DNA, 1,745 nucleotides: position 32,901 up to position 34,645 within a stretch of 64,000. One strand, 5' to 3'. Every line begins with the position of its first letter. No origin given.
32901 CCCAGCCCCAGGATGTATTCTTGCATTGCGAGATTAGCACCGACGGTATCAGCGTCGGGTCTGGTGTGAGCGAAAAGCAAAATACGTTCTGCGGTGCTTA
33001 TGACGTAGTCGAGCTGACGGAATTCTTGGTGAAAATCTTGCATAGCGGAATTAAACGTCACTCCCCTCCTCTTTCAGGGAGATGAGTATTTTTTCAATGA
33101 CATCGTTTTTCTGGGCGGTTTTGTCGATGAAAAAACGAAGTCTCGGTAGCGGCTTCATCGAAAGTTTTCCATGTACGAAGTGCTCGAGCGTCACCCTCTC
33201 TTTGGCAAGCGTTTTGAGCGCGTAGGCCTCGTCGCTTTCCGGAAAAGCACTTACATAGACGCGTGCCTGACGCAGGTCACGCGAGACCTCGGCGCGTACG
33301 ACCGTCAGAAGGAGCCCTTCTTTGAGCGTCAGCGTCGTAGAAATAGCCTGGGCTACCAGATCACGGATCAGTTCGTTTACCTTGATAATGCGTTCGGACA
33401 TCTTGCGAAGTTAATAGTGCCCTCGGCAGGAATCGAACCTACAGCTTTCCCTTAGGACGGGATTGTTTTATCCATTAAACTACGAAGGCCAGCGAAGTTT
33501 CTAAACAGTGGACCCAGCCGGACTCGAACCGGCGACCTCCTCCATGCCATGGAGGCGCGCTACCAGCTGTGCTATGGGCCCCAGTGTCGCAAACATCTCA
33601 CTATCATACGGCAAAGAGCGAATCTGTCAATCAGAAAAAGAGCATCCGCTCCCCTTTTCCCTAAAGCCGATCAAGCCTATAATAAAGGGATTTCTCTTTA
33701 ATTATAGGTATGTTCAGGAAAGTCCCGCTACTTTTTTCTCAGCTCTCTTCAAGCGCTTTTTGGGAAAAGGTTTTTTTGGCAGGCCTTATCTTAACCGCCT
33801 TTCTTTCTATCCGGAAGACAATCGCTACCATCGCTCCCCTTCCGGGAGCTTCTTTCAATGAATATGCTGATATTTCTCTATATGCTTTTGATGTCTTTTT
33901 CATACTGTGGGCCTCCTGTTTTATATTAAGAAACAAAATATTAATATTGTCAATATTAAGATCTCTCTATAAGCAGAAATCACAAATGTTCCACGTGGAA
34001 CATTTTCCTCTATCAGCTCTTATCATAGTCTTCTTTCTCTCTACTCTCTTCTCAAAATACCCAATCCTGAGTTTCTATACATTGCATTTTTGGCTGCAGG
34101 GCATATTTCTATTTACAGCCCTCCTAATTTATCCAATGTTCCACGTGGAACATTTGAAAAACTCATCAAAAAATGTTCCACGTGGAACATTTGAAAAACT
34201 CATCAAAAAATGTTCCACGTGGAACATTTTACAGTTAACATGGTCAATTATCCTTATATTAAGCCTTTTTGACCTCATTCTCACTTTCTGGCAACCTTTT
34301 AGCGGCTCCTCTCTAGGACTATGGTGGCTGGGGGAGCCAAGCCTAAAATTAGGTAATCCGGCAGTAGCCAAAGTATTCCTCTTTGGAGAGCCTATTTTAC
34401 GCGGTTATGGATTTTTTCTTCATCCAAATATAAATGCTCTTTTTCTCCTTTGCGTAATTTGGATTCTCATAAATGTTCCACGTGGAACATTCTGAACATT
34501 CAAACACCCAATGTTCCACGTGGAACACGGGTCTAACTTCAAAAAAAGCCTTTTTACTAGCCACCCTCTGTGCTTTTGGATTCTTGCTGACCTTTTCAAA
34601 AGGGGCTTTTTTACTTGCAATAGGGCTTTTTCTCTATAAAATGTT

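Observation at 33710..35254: The parS palindromes are embedded in, and apparently translated as part of, a Wzy-like membrane protein gene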

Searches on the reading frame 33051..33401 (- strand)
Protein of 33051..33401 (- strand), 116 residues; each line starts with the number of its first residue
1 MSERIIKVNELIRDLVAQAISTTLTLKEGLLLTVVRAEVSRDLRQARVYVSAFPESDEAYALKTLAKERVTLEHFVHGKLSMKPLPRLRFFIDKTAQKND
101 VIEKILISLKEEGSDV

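Call 10: find_encoding_contigs(protein=window:33051-33401:-, flank=10000, max_places=6)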
Protein window:33051-33401:- (116 aa): 1 contig read that carries it; 1 place shown.
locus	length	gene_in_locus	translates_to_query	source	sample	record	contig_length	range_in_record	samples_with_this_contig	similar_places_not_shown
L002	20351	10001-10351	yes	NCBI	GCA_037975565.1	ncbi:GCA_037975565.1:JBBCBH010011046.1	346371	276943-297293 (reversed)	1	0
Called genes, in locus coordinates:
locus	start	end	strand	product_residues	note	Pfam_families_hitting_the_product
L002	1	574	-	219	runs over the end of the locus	PF13483:Lactamase_B_3, PF12706:Lactamase_B_2 (weak)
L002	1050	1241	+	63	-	-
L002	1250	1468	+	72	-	-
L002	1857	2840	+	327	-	PF00575:S1, PF00625:Guanylate_kin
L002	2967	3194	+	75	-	PF01171:ATP_bind_3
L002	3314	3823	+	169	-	PF01171:ATP_bind_3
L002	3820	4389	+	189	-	PF06480:FtsH_ext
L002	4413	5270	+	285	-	PF00004:AAA, PF07728:AAA_5 (faint), PF01434:Peptidase_M41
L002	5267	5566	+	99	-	PF01434:Peptidase_M41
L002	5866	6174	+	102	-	-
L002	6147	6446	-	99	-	-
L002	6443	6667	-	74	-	-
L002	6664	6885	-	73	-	-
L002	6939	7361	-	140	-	-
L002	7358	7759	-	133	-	-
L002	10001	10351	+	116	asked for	PF02033:RBFA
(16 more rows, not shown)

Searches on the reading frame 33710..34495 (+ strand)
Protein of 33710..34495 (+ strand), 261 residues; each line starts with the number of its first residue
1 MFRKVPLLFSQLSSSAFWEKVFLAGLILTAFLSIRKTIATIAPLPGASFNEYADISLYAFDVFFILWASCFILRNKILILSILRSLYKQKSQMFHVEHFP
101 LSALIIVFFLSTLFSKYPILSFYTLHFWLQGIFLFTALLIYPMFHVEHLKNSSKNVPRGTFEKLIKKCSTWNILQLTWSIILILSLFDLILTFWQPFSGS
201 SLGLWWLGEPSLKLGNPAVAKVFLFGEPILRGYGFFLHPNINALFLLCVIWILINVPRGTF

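Call 9: find_encoding_contigs(protein=window:33710-34495:+, flank=10000, max_places=6)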
Protein window:33710-34495:+ (261 aa): 1 contig read that carries it; 1 place shown.
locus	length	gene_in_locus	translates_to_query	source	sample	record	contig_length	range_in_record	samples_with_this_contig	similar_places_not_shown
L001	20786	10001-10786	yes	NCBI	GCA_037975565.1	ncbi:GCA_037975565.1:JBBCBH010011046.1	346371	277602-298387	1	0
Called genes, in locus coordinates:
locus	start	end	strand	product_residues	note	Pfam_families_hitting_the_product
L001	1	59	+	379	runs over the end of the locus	PF00849:PseudoU_synth_2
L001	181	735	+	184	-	PF01245:Ribosomal_L19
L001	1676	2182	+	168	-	PF12385:Peptidase_C70, PF13529:Peptidase_C39_2, PF03412:Peptidase_C39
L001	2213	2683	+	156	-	PF01243:PNPOx_N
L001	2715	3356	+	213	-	PF00702:Hydrolase, PF08282:Hydrolase_3 (faint), PF12710:HAD, PF13344:Hydrolase_6 (faint), PF13419:HAD_2, PF13242:Hydrolase_like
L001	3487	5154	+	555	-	PF07581:Glug (faint), PF01471:PG_binding_1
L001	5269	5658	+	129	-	PF00072:Response_reg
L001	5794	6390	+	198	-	PF06725:3D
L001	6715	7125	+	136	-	-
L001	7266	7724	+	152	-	-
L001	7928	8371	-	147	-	PF03167:UDG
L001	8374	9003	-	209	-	PF02272:DHHA1 (weak)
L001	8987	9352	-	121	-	-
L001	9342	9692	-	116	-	PF02033:RBFA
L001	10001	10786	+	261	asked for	-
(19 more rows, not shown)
